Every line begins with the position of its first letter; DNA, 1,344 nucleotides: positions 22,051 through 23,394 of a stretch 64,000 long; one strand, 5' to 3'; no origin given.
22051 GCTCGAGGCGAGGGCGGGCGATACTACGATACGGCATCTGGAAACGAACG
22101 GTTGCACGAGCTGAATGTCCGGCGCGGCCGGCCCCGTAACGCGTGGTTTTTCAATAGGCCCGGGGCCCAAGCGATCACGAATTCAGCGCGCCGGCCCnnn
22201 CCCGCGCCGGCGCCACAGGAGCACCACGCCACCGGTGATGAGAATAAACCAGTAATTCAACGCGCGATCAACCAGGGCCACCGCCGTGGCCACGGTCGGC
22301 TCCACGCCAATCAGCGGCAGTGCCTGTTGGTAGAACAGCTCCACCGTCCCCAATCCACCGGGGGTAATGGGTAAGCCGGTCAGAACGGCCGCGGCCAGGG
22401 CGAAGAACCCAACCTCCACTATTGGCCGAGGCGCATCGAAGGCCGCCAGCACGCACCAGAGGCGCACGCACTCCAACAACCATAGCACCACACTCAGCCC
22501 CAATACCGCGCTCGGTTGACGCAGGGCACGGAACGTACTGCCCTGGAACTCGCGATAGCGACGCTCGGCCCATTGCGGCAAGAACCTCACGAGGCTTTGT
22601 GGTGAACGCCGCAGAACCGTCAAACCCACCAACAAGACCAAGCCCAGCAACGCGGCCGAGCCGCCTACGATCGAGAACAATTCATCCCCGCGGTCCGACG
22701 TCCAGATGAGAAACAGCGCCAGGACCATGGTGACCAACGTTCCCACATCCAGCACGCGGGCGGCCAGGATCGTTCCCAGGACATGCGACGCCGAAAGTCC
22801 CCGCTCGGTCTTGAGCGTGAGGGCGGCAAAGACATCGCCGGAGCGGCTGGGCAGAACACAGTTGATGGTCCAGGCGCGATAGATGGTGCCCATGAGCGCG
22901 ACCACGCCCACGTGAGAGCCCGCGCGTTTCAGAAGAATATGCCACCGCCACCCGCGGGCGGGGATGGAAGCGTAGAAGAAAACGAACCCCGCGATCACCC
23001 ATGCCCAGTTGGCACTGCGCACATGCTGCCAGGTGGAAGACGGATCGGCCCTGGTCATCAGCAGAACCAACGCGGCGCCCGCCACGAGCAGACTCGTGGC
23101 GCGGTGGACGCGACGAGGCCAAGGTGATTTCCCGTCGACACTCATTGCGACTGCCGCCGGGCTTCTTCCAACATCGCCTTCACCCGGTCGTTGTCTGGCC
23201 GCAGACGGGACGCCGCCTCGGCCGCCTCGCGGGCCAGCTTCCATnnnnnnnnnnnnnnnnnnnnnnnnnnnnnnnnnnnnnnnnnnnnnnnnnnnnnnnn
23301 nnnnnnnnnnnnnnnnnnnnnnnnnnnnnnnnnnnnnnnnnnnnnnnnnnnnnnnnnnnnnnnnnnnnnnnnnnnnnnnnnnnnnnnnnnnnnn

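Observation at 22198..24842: Translationally coupled flippase-like and TMTC/PMT-like GT39-TPR pair: candidate periplasmic protein O-glycosylation module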

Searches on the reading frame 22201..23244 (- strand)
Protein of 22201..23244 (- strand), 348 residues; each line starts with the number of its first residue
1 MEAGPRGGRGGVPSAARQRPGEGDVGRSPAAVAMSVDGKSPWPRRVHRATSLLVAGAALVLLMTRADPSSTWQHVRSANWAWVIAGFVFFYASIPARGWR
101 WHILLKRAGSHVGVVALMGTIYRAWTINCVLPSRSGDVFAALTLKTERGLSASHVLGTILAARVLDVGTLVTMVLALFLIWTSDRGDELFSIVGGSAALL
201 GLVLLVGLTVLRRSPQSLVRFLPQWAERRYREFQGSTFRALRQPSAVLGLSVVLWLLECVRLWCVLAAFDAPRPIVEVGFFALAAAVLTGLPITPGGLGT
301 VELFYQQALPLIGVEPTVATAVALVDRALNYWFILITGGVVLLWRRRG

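Call 4: search_protein_families(library=pfam, proteins=[window:22201-23244:-], max_evalue=1)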
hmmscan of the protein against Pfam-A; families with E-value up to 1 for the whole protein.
window:22201-23244:- (348 aa): 1 family
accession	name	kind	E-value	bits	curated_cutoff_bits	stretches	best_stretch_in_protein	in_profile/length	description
PF03706.18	LPG_synthase_TM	-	2.1e-53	182.2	33.4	1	51-338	4-302/302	Lysylphosphatidylglycerol synthase TM region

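Call 5: search_protein_families(library=ncbifam, proteins=[window:22201-23244:-], max_evalue=1)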
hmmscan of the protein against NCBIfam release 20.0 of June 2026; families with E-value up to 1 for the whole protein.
window:22201-23244:- (348 aa): 3 families
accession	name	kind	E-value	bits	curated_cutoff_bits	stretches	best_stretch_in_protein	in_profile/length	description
TIGR00374.1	TIGR00374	subfamily_domain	4.7e-33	115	43.2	1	57-342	6-310/323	flippase-like domain-containing protein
NF033480.1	bifunc_MprF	equivalog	1.8e-06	26.5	600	1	54-345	15-297/841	bifunctional lysylphosphatidylglycerol flippase/synthetase MprF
NF053789.1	GlcN_PG_flip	equivalog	7.3e-05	22.2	320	1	66-344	22-316/327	glucosaminyl phosphatidylglycerol flippase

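Call 8: search_solved_structures(query=window:22201-23145:-, max_evalue=1, show_alignments=2)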
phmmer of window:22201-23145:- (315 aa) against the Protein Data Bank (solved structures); distinct sequences matched with E-value up to 1: 0.

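Call 15: find_homologous_proteins(query=window:22201-23145:-, max_evalue=0.00001)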
Query window:22201-23145:- (315 aa): 15 proteins with E <= 0.00001 among 8000 candidates.
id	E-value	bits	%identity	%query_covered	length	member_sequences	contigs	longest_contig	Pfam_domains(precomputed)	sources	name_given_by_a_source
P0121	2.2e-200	683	100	100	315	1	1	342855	PF03706.19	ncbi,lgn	-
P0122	5.9e-73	264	46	96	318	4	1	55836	PF03706.19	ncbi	-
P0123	1.7e-60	223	41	96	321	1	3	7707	PF03706.19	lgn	-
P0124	4.3e-59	219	40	97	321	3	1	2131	PF03706.19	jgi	-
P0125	5.0e-58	215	39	96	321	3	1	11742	PF03706.19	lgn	-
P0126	2.5e-55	206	40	96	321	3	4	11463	PF03706.19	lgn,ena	-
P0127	1.2e-54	204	40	92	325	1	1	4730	PF03706.19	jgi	jgi:uncharacterized protein (TIRG00374 family)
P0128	3.4e-52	196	40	98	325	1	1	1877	PF03706.19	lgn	-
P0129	2.6e-38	150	34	99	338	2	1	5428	PF03706.19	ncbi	-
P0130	4.6e-25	107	32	94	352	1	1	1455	PF03706.19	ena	-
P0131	9.0e-22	96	32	89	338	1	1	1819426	PF03706.19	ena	-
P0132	4.7e-17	80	29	94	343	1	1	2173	PF03706.19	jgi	jgi:uncharacterized membrane protein YbhN (UPF0104 family)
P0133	5.2e-14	70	29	79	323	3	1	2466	PF03706.19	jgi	-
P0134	2.1e-8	52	31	28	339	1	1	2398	PF03706.19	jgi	jgi:uncharacterized membrane protein YbhN (UPF0104 family)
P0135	1.5e-7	49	31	28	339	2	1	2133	PF03706.19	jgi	jgi:glycosyltransferase 2 family protein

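Call 16: find_encoding_contigs(protein=P0122, flank=8000, max_places=2)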
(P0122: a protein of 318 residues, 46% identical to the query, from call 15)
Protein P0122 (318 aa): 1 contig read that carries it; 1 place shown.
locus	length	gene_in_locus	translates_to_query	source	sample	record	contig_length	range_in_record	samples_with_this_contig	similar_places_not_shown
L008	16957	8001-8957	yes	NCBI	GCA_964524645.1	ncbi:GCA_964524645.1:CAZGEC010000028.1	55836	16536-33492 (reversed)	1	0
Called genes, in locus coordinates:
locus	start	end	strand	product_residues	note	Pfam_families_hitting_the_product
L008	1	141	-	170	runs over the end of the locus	PF00583:Acetyltransf_1, PF13673:Acetyltransf_10, PF13508:Acetyltransf_7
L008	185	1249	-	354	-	PF07478:Dala_Dala_lig_C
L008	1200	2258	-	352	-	PF07478:Dala_Dala_lig_C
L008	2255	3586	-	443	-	PF04055:Radical_SAM, PF12544:LAM_C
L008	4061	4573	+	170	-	-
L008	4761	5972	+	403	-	PF13472:Lipase_GDSL_2 (faint), PF16822:ALGX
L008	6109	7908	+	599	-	PF00515:TPR_1, PF07719:TPR_2 (weak), PF13432:TPR_16, PF13414:TPR_11, PF14559:TPR_19, PF00515:TPR_1, PF07719:TPR_2, PF13181:TPR_8, +16 more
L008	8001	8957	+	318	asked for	PF03706:LPG_synthase_TM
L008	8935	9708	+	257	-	PF00535:Glycos_transf_2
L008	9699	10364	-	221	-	-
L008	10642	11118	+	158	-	-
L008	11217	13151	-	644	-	PF13860:FlgD_ig (weak)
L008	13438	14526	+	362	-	PF00724:Oxidored_FMN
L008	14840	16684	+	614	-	PF13860:FlgD_ig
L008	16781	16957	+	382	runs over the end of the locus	PF13860:FlgD_ig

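Call 17: find_encoding_contigs(protein=P0125, flank=8000, max_places=2)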
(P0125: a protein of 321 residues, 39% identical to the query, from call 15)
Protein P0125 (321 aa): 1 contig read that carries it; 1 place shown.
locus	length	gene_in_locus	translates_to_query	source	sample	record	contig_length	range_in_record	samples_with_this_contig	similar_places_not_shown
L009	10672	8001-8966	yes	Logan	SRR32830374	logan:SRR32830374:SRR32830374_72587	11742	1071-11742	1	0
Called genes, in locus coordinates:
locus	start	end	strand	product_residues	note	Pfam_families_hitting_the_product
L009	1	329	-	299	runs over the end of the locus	PF00753:Lactamase_B (weak), PF23023:Anti-Pycsar_Apyc1, PF12706:Lactamase_B_2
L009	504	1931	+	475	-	PF02492:cobW (faint)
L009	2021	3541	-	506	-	-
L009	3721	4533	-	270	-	PF03352:Adenine_glyco (weak)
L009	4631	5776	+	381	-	PF26549:Tricorn_N (faint), PF07676:PD40 (faint), PF26550:Tricorn_2nd (faint)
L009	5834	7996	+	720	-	-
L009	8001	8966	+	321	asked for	PF03706:LPG_synthase_TM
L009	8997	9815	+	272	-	PF00535:Glycos_transf_2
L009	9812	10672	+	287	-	?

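Call 18: find_encoding_contigs(protein=P0126, flank=8000, max_places=2)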
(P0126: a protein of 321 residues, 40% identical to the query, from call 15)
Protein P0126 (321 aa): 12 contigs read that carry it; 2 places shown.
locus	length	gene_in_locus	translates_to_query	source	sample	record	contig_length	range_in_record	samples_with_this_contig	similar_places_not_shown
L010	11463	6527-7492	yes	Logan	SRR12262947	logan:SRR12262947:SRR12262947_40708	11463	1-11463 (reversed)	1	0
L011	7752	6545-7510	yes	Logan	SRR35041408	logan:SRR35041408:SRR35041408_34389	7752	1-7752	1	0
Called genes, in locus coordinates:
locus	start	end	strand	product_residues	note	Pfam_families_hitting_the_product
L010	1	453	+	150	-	?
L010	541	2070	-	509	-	-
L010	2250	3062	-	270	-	PF03352:Adenine_glyco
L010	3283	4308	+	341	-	PF07676:PD40 (faint), PF26549:Tricorn_N (faint), PF26550:Tricorn_2nd (faint)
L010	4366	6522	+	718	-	-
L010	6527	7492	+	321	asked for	PF03706:LPG_synthase_TM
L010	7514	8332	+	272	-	PF00535:Glycos_transf_2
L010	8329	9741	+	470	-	PF13231:PMT_2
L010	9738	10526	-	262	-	PF06750:A24_N_bact, PF01478:Peptidase_A24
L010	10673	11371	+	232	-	-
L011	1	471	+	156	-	?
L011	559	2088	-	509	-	-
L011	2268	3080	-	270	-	PF03352:Adenine_glyco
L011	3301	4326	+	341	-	PF07676:PD40 (faint), PF26549:Tricorn_N (faint), PF26550:Tricorn_2nd (faint)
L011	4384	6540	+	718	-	-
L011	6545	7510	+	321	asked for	PF03706:LPG_synthase_TM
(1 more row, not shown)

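Call 21: search_protein_families(library=pfam, proteins=[L008:6109-7905:+, L010:4366-6519:+, L008:8935-9705:+, L010:7514-8329:+, L010:8329-9738:+], max_evalue=0.01)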
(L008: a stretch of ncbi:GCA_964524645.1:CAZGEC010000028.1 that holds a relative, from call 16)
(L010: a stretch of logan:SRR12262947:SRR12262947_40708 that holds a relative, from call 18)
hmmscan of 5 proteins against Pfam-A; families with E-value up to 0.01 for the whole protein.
L008:6109-7905:+ (599 aa): 21 families
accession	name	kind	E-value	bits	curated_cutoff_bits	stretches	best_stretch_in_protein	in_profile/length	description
PF00515.34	TPR_1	-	1.8e-30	104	27.8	3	477-509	1-33/34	Tetratricopeptide repeat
PF07719.23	TPR_2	-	6.5e-30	101.2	27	3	477-509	1-33/34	Tetratricopeptide repeat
PF13181.12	TPR_8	-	6e-28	95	25.7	3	477-509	1-33/34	Tetratricopeptide repeat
PF13414.12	TPR_11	-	5e-25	87.4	26.8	3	455-491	6-42/42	TPR repeat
PF13432.12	TPR_16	-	4e-21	75.5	32.7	3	447-509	1-63/65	Tetratricopeptide repeat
PF13431.12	TPR_17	-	8.1e-21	72.9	24.4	1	466-498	2-34/34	Tetratricopeptide repeat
PF13424.12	TPR_12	-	4.3e-16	59.3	30.1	4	476-540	2-74/77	Tetratricopeptide repeat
PF13176.12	TPR_7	-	4.7e-16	57.9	27.9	3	479-510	1-32/36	Tetratricopeptide repeat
PF13374.12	TPR_10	-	1.2e-14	54.1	27.5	2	477-506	2-31/42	Tetratricopeptide repeat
PF13428.12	TPR_14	-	1.5e-14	53.4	23.5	2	551-585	7-41/44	Tetratricopeptide repeat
PF14559.12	TPR_19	-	7.6e-14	52.2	25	3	455-509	3-57/68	Tetratricopeptide repeat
PF13371.12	TPR_9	-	4.6e-11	43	35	2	522-583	6-67/73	Tetratricopeptide repeat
PF24575.1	TPR_Slam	-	1.6e-07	32.1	35.2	0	554-590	56-92/104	Surface lipoprotein assembly modifier, N-terminal TPR repeats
PF23914.1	TPR_CcmH_CycH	-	1.7e-07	31.7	42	1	467-579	40-155/158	Cytochrome c-type biogenesis protein H TPR domain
PF13174.12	TPR_6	-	5.1e-07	30.4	26.3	0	482-509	5-32/33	Tetratricopeptide repeat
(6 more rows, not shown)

L010:4366-6519:+ (718 aa): 0 families

L008:8935-9705:+ (257 aa): 2 families
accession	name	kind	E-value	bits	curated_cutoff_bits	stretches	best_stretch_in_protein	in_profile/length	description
PF00535.33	Glycos_transf_2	-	5.6e-25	88.6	23.3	1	11-172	2-166/168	Glycosyl transferase family 2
PF13704.12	Glyco_tranf_2_4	-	0.0014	19.5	27.5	1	17-89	2-77/98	Glycosyl transferase family 2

L010:7514-8329:+ (272 aa): 1 family
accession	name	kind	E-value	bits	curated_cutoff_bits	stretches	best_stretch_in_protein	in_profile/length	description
PF00535.33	Glycos_transf_2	-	1.1e-23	84.4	23.3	1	8-169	2-166/168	Glycosyl transferase family 2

L010:8329-9738:+ (470 aa): 3 families
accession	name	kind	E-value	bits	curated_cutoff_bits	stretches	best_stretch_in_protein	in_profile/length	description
PF13231.12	PMT_2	-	4.4e-11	43.7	26.1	1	55-211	4-158/160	Dolichyl-phosphate-mannose-protein mannosyltransferase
PF02366.24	PMT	-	2.7e-05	24.3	22.7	1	65-121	74-132/245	Dolichyl-phosphate-mannose-protein mannosyltransferase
PF25221.1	5TMH_Lnb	-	0.0042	17.6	25.2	0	253-337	19-109/144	Lnb transmembrane domain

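Call 31: find_related_loci(query=A4, collection=genome_contigs, flank=8000)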
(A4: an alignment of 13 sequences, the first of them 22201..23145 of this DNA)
Query A4 (315 aa) in genome_contigs; peptide patterns used: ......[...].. (x = any residue, [..] = any of these).
600 stretches matched a pattern (row limit reached: there are more); 334 encode a relative of the query (tblastn E <= 1e-3); the best 80 are kept; 80 distinct loci.
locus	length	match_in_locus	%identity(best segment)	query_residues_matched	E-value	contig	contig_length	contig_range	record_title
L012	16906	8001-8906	39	12-313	8e-55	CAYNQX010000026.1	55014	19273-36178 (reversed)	MAG TPA_asm: uncultured bacterium isolate binchicken_co97_412 genome assembly, contig: NODE_2222_length_55014_cov_41.595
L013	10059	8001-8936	32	12-314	2e-37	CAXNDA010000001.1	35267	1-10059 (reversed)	MAG: Chloroflexota bacterium isolate MaH-09apr19-110 genome assembly, contig: MaH-09apr19-C2580, whole genome shotgun se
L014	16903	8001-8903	34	13-305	3e-37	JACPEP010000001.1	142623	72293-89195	MAG: Chloroflexi bacterium isolate NC_groundwater_338_Ag_B-0.1um_58_18 GD18-4_B1_scaffold_87975, whole genome shotgun se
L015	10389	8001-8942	36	12-314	9e-37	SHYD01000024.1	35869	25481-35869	MAG: Dehalococcoidia bacterium isolate Baikal-deep-G110 BACOMB-C5084, whole genome shotgun sequence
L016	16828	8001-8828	35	47-314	4e-36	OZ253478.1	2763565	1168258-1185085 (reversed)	MAG: Dehalococcoidia bacterium isolate 83cf7d32-db13-435c-9ef3-bc7e3c9974e2 genome assembly, chromosome: 1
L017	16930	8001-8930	33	18-314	8e-36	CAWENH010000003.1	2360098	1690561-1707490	MAG: uncultured Chloroflexia bacterium isolate MFD02581.bin.2.57 genome assembly, contig: contig_32154, whole genome sho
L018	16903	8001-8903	33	18-310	6e-35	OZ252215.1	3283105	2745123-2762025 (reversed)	MAG: Dehalococcoidia bacterium isolate f790cd15-5f21-4149-8e86-57a76e5ce5f8 genome assembly, chromosome: 1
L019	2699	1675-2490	34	44-308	2e-33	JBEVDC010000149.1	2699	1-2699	MAG: Candidatus Limnocylindrales bacterium isolate T2R1BO.metabat2.117 T2R1BO.metabat2.117_k133_6054119, whole genome sh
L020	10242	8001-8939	30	11-314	2e-33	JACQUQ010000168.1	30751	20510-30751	MAG: Chloroflexi bacterium isolate NC_groundwater_1441_Ag_S-0.65um_68_29 S_p65_S5_coassembly_k141_3622507, whole genome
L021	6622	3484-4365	33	34-314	5e-33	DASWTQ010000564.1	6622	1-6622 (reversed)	MAG TPA_asm: Herpetosiphonaceae bacterium isolate SMAG_U3579 k141_74476, whole genome shotgun sequence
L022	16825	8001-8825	34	37-307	5e-31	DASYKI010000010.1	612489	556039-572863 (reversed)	MAG TPA_asm: Candidatus Dormiibacterota bacterium isolate SMAG_U4318 k141_1150090, whole genome shotgun sequence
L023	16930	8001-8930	31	11-307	8e-30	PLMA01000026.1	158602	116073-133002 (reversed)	MAG: Chloroflexi bacterium isolate fen_1076 73.20120800_E3S.35_contig_2262, whole genome shotgun sequence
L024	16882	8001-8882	32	26-308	1e-29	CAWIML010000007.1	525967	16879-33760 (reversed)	MAG: uncultured Chloroflexia bacterium isolate MFD05176.bin.2.263 genome assembly, contig: contig_51997, whole genome sh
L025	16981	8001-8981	30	7-313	2e-29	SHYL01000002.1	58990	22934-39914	MAG: Dehalococcoidia bacterium isolate Baikal-deep-G118 BACOMB-C1953, whole genome shotgun sequence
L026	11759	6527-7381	30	34-310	4e-27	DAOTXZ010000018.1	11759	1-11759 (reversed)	MAG TPA_asm: Dehalococcoidia bacterium isolate H23_298 k115_516456, whole genome shotgun sequence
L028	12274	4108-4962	30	34-312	5e-27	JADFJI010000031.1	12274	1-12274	MAG: Chloroflexota bacterium isolate B41T1B8 B41T1B8_NODE9862, whole genome shotgun sequence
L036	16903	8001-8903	34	18-309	5e-23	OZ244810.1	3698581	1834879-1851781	MAG: Dehalococcoidia bacterium isolate 41c7b0a6-756e-404d-987c-16126d27c4c6 genome assembly, chromosome: 1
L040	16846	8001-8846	27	36-313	8e-21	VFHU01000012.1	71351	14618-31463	MAG: SAR202 cluster bacterium isolate OSU_TB62 TB62_012, whole genome shotgun sequence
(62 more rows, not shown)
